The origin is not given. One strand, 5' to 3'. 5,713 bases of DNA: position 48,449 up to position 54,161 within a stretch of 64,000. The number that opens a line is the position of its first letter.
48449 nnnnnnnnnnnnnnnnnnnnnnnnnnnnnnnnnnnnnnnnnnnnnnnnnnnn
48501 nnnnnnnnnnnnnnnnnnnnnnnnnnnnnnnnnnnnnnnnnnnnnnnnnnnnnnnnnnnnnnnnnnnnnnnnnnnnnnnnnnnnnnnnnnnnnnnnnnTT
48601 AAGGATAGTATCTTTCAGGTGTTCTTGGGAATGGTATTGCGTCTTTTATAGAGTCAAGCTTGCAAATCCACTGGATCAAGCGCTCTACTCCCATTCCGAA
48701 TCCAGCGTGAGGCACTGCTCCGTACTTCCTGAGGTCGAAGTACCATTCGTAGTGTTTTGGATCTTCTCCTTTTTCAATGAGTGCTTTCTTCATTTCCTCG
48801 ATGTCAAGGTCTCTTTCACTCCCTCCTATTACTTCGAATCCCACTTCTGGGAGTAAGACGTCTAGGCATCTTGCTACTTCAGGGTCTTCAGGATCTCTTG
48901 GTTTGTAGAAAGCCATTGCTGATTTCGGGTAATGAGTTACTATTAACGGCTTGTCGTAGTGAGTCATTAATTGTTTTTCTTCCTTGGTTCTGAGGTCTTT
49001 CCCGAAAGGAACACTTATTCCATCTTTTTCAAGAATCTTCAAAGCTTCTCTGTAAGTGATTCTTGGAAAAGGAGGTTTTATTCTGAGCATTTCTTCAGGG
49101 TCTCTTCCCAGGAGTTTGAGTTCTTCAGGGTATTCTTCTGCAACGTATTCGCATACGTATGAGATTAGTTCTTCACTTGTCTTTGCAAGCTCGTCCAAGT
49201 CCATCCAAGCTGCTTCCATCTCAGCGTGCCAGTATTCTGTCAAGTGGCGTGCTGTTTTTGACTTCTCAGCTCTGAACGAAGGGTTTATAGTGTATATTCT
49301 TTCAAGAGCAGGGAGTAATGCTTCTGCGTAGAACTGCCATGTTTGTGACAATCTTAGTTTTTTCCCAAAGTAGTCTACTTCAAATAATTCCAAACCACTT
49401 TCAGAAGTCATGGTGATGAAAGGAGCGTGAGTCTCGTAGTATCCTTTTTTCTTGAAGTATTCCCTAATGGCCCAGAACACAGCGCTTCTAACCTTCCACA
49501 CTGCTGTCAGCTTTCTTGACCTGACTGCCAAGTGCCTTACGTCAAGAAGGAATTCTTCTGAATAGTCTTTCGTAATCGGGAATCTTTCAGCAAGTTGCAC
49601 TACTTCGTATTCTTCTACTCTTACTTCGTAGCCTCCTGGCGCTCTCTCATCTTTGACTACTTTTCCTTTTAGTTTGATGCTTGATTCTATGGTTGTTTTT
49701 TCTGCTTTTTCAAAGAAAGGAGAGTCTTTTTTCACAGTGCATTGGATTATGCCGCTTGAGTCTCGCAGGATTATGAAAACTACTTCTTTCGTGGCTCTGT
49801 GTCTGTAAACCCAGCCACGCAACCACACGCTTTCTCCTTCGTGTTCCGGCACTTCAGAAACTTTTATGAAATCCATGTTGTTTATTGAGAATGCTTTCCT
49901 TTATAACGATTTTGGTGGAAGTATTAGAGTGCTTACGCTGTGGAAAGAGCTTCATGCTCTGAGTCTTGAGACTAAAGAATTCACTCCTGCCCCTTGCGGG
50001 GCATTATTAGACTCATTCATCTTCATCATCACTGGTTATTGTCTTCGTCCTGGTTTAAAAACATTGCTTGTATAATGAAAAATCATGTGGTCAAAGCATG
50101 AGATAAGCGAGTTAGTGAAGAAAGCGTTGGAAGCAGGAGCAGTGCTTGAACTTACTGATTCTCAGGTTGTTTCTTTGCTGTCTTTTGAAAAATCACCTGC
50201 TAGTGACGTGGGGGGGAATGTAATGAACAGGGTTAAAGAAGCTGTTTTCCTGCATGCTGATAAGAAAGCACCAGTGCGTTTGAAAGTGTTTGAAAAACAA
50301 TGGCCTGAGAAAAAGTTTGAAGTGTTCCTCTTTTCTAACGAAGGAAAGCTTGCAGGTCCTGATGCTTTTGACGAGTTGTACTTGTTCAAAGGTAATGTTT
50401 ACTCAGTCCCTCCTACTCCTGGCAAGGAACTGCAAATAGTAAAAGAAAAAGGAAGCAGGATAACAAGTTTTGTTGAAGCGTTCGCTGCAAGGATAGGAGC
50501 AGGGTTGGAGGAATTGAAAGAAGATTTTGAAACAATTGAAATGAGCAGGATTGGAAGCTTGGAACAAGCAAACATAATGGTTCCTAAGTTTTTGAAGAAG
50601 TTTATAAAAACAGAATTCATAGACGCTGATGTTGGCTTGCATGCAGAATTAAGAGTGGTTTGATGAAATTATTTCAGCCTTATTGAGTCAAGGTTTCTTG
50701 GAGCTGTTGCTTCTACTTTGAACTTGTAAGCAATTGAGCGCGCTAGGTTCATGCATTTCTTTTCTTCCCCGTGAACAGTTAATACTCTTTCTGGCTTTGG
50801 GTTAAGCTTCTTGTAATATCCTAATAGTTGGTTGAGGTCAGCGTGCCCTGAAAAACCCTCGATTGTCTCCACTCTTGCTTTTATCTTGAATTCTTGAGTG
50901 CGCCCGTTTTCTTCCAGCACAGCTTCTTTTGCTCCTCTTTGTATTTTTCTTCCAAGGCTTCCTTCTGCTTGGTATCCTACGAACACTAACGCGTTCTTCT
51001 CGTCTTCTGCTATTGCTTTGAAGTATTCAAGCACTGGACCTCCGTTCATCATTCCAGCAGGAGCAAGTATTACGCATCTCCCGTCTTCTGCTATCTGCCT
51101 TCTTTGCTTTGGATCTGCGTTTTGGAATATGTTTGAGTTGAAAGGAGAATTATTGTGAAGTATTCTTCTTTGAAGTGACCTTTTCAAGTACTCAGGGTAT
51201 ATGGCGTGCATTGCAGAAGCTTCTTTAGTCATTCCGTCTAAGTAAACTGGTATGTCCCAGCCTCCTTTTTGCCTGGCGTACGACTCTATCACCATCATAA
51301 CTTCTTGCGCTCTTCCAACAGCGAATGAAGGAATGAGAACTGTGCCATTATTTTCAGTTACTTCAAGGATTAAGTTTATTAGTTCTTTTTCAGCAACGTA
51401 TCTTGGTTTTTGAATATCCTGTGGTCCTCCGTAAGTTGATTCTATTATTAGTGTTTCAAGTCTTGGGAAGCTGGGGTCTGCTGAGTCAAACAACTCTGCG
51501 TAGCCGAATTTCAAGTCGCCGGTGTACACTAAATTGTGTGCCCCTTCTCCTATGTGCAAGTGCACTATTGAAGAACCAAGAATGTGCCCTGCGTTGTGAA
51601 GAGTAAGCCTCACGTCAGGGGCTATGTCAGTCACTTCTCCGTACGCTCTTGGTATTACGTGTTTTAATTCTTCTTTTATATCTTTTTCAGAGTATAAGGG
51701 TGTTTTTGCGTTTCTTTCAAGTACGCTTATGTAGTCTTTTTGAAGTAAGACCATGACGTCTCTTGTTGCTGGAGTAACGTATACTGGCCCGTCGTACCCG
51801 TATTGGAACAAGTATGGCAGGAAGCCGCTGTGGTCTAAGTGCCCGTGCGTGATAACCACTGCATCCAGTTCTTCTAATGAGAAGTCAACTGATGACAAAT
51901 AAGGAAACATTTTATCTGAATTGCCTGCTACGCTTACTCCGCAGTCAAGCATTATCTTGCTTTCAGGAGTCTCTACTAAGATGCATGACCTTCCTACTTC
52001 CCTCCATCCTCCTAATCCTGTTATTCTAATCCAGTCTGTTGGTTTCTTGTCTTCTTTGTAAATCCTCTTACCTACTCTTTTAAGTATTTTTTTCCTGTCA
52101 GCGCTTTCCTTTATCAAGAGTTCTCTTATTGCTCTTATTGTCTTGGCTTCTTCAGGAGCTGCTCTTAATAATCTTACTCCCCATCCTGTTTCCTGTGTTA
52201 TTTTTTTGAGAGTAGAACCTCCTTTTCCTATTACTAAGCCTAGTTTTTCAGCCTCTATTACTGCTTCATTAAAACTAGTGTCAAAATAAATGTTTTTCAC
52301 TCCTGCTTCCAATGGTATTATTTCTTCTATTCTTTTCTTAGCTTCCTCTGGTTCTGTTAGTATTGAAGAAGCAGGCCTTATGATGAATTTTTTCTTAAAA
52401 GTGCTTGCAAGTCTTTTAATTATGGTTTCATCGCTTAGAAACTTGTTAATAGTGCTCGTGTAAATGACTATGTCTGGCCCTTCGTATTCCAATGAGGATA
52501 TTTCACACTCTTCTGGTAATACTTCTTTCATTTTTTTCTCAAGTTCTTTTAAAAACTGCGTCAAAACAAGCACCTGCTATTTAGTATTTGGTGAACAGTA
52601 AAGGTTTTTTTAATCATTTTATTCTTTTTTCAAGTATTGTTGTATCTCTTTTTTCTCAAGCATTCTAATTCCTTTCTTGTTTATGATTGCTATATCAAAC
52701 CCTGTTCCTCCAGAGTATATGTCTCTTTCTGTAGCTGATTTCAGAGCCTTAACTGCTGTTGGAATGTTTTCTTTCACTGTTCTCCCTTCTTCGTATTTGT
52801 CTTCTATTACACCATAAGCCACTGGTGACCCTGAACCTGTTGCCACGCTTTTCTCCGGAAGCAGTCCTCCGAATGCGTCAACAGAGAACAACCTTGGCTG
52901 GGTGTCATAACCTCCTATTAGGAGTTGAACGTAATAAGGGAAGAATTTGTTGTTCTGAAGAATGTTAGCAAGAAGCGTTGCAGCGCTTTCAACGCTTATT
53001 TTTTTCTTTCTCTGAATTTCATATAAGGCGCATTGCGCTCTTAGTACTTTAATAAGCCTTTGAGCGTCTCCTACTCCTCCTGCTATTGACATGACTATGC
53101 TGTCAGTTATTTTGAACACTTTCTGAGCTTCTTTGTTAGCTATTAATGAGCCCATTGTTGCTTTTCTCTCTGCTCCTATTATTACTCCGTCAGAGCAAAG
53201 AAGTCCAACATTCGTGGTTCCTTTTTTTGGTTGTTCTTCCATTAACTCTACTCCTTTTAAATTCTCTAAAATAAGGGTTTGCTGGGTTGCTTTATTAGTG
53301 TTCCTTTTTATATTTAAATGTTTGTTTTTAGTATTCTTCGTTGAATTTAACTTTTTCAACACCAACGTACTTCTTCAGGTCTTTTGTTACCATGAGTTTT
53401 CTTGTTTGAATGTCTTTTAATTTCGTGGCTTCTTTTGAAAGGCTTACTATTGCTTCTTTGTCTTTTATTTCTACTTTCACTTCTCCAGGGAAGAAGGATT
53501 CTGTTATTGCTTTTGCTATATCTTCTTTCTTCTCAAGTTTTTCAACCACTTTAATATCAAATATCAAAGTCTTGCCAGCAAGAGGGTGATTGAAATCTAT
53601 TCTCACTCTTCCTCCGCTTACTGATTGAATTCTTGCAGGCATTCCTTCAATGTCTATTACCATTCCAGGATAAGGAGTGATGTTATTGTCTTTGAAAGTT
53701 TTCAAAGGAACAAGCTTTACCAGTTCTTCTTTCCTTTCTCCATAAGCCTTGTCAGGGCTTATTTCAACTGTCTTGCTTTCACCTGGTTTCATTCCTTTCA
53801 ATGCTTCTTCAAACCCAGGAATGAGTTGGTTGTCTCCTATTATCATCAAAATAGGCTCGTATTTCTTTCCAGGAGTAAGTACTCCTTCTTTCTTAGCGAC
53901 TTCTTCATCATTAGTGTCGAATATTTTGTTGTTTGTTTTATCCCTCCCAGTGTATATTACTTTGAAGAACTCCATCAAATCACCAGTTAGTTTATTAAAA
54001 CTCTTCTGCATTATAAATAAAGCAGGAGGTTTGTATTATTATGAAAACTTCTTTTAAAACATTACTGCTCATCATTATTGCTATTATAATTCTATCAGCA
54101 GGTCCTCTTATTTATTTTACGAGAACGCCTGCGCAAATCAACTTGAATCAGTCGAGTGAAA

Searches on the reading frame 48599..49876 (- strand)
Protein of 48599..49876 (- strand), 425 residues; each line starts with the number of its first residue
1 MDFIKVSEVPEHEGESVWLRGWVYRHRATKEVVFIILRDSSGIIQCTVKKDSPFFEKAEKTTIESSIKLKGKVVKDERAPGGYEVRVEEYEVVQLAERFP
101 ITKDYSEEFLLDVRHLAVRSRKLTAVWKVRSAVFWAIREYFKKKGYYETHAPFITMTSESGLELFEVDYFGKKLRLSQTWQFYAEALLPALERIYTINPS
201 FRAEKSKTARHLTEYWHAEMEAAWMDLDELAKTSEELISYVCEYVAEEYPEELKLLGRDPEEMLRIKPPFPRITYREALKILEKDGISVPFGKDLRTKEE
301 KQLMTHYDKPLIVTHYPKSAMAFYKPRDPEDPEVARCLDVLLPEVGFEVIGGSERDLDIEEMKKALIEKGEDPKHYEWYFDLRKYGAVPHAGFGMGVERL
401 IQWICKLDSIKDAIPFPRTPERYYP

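Call 48: search_protein_families(library=pfam, proteins=[window:48599-49876:-], max_evalue=0.0001)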
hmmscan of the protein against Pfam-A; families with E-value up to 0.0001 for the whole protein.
window:48599-49876:- (425 aa): 2 families
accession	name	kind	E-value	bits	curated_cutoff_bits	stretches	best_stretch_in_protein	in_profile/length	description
PF00152.25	tRNA-synt_2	-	5.2e-71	239.7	25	1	107-419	2-307/308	tRNA synthetases class II (D, K and N)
PF01336.31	tRNA_anti-codon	-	2.5e-17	63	27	1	17-93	1-75/75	OB-fold nucleic acid binding domain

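Call 50: search_protein_families(library=ncbifam, proteins=[window:48599-49876:-], max_evalue=0.001)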
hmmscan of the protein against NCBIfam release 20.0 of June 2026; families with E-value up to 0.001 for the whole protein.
window:48599-49876:- (425 aa): 17 families
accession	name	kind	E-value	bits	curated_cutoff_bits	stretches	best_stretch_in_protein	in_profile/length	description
NF003037.0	PRK03932.1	equivalog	1.2e-133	446.4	414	1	5-423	5-449/451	asparagine--tRNA ligase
TIGR00457.1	asnS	equivalog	1.1e-119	400.3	342.6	1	8-424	10-454/455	asparagine--tRNA ligase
NF003483.0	PRK05159.1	equivalog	1.3e-105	353.9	353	1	6-425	8-438/438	aspartate--tRNA(Asn) ligase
TIGR00458.1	aspS_nondisc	equivalog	4.1e-80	269.8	368.4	1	10-425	8-428/428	aspartate--tRNA(Asn) ligase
NF005052.0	PRK06462.1-1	equivalog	6.9e-64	216.1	368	1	112-419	34-346/353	asparagine synthetase A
NF001750.0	PRK00476.1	equivalog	2.3e-46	158.3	443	2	11-282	15-286/590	aspartate--tRNA ligase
NF005054.0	PRK06462.1-4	equivalog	1.5e-41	142.5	309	1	115-421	13-313/318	asparagine synthetase A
TIGR00459.1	aspS_bact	equivalog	2.3e-41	141.8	373.85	2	11-283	13-282/586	aspartate--tRNA ligase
TIGR00499.1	lysS_bact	equivalog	4e-27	95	427.6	2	11-291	50-334/496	lysine--tRNA ligase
NF001756.1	PRK00484.1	subfamily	9e-27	93.9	468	2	10-283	47-322/488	lysine--tRNA ligase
NF005055.0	PRK06462.1-5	equivalog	3.2e-19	69.2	389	1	176-420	89-335/341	asparagine synthetase A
NF009460.0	PRK12820.1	equivalog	3.9e-19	68.2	1379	1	10-291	31-323/723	bifunctional aspartyl-tRNA synthetase/aspartyl/glutamyl-tRNA amidotransferase subunit C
NF005053.0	PRK06462.1-3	equivalog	5.9e-19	68.7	322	1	164-412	14-260/274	asparagine synthetase A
TIGR00462.1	genX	equivalog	3.2e-13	49.8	286.9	1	129-416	3-304/304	EF-P lysine aminoacylase EpmA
NF002821.0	PRK02983.1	equivalog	2.5e-12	45.7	742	1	10-279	655-932/1102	bifunctional lysylphosphatidylglycerol synthetase/lysine--tRNA ligase LysX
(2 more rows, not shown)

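Call 65: find_homologous_proteins(query=window:48599-49876:-, max_evalue=1e-50)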
Query window:48599-49876:- (425 aa): 7993 proteins with E <= 1e-50 among 8000 candidates; the best 120 are listed.
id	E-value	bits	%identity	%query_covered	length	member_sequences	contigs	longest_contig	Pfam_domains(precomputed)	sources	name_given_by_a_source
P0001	1.1e-286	968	100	100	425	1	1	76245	PF01336.32,PF00152.26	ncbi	-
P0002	2.6e-211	720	72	100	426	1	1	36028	PF01336.32,PF00152.26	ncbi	ncbi:MAG: asparagine--tRNA ligase [archaeon]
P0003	3.9e-205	700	69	100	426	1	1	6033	PF01336.32,PF00152.26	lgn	-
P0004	4.7e-204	696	-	-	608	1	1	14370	PF01336.32,PF00152.26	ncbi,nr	ncbi:MAG: hypothetical protein E6J99_03500 [Methanobacteriota archaeon]|nr:MAG: hypothetical protein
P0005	1.1e-203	695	70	100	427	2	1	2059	PF01336.32,PF00152.26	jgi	-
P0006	2.5e-203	694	72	100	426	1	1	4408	PF01336.32,PF00152.26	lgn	-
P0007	3.4e-203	693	70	100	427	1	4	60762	PF01336.32,PF00152.26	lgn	-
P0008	1.6e-202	691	72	100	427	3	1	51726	PF01336.32,PF00152.26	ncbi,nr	ncbi:MAG: asparagine--tRNA ligase [Candidatus Aenigmarchaeota archaeon]|nr:asparagine--tRNA ligase [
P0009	2.2e-202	691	72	97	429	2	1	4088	PF01336.32,PF00152.26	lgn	-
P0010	9.7e-202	689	69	100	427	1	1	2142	PF01336.32,PF00152.26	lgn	-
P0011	1.4e-200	685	70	100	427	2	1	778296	PF01336.32,PF00152.26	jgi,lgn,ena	-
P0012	1.6e-200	685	71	97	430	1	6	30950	PF01336.32,PF00152.26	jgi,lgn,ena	jgi:asparaginyl-tRNA synthetase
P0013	1.8e-200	684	70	98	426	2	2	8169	PF01336.32,PF00152.26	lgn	-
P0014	1.1e-199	682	71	97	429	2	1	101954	PF01336.32,PF00152.26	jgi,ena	-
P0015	5.7e-199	679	69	100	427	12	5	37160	PF01336.32,PF00152.26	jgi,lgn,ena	jgi:asparaginyl-tRNA synthetase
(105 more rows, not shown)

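Call 66: find_encoding_contigs(protein=P0001, flank=1500, max_places=2)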
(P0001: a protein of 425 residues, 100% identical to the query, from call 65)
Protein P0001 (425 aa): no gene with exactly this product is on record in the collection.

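Call 67: find_encoding_contigs(protein=P0002, flank=1500, max_places=2)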
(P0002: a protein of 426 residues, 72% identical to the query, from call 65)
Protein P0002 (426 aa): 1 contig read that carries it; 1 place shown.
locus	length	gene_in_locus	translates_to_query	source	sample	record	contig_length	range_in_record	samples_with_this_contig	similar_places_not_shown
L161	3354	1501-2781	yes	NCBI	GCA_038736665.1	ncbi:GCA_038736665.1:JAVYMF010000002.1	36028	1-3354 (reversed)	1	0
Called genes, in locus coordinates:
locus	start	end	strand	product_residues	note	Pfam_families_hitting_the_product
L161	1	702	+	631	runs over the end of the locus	PF17214:KH_TffA, PF00753:Lactamase_B, PF16661:Lactamase_B_6, PF23023:Anti-Pycsar_Apyc1, PF12706:Lactamase_B_2, PF10996:Beta-Casp, PF07521:RMMBL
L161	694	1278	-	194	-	-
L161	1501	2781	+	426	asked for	PF01336:tRNA_anti-codon, PF00152:tRNA-synt_2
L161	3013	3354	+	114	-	?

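Call 68: find_encoding_contigs(protein=P0008, flank=1500, max_places=2)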
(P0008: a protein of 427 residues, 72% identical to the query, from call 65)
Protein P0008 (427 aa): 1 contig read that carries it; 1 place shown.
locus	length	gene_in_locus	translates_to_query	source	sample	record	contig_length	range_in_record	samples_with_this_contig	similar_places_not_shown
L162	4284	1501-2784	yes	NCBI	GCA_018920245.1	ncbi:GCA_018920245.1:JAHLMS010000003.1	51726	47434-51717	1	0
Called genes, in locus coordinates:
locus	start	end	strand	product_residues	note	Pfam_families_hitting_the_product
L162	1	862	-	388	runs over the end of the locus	PF00890:FAD_binding_2 (faint), PF01494:FAD_binding_3, PF01946:Thi4 (faint), PF07992:Pyr_redox_2, PF12831:FAD_oxidored (weak), PF13450:NAD_binding_8 (weak), PF01266:DAO, PF22578:GGR_cat, +3 more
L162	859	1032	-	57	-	PF13237:Fer4_10 (weak), PF00037:Fer4, PF12837:Fer4_6 (weak), PF12838:Fer4_7, PF13187:Fer4_9 (weak), PF13484:Fer4_16 (weak), PF00037:Fer4, PF12837:Fer4_6, +6 more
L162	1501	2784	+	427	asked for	PF01336:tRNA_anti-codon, PF00152:tRNA-synt_2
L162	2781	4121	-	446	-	PF01336:tRNA_anti-codon, PF00152:tRNA-synt_2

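Call 78: list_cluster_members(proteins=[P0001, P0002])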
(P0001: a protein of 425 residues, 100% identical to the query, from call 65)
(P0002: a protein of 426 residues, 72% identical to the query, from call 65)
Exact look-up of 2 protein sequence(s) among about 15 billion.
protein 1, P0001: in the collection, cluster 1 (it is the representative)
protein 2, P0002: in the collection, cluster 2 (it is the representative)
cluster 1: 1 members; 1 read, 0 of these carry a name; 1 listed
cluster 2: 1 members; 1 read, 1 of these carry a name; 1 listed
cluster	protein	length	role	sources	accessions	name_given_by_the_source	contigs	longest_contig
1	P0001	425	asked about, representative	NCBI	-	-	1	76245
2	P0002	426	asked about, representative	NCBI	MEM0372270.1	MAG: asparagine--tRNA ligase [archaeon]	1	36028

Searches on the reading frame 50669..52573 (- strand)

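Call 48: search_protein_families(library=pfam, proteins=[window:50669-52573:-], max_evalue=0.0001)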
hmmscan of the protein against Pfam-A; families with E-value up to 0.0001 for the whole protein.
window:50669-52573:- (634 aa): 8 families
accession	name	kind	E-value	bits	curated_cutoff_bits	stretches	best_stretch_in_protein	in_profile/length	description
PF10996.14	Beta-Casp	-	1.3e-28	100.4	27.7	1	422-544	1-120/120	Beta-Casp domain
PF17214.9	KH_TffA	-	6.5e-20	71.3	22.6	1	6-72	2-68/68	Transcription termination factor FttA, KH domain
PF07521.17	RMMBL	-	8.9e-18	64.5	21.6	1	563-625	3-63/63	Zn-dependent metallo-hydrolase RNA specificity domain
PF00753.33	Lactamase_B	-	1.3e-15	58.4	22.7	1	193-365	4-161/196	Metallo-beta-lactamase superfamily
PF12706.13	Lactamase_B_2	-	4.2e-09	36.7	27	1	207-380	3-165/200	Beta-lactamase superfamily domain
PF16661.11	Lactamase_B_6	-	1.2e-08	35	27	1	200-351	2-159/193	Metallo-beta-lactamase superfamily domain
PF00013.35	KH_1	-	5.1e-07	29.8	21.5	1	106-137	6-37/66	KH domain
PF07650.23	KH_2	-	0.0001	22.5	22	1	89-130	12-55/78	KH domain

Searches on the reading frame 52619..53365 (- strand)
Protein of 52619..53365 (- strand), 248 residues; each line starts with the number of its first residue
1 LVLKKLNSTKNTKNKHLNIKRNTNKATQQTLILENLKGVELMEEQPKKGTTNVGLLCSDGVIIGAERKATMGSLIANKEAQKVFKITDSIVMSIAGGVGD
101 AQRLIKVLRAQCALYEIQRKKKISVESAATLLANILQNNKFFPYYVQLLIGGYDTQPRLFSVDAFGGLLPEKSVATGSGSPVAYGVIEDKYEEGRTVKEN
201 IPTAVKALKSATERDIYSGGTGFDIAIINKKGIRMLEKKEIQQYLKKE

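Call 48: search_protein_families(library=pfam, proteins=[window:52619-53365:-], max_evalue=0.0001)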
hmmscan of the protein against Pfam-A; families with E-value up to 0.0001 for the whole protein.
window:52619-53365:- (248 aa): 1 family
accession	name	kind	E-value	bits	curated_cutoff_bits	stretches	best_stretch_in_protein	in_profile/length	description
PF00227.31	Proteasome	-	1.5e-52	178.4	22.4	1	47-228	2-189/189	Proteasome subunit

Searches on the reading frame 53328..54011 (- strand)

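Call 48: search_protein_families(library=pfam, proteins=[window:53328-54011:-], max_evalue=0.0001)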
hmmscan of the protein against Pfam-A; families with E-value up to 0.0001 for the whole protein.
window:53328-54011:- (227 aa): 3 families
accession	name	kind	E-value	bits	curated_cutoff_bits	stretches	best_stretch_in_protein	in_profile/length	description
PF22199.2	FKBP26_IF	-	1.5e-19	70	27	1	99-144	1-46/46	FKBP26, IF domain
PF00254.34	FKBP_C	-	1.6e-13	51.2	21.1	1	17-155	12-93/94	FKBP-type peptidyl-prolyl cis-trans isomerase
PF18046.7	FKBP26_C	-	2.5e-06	28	27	1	163-227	2-71/72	FKBP26_C-terminal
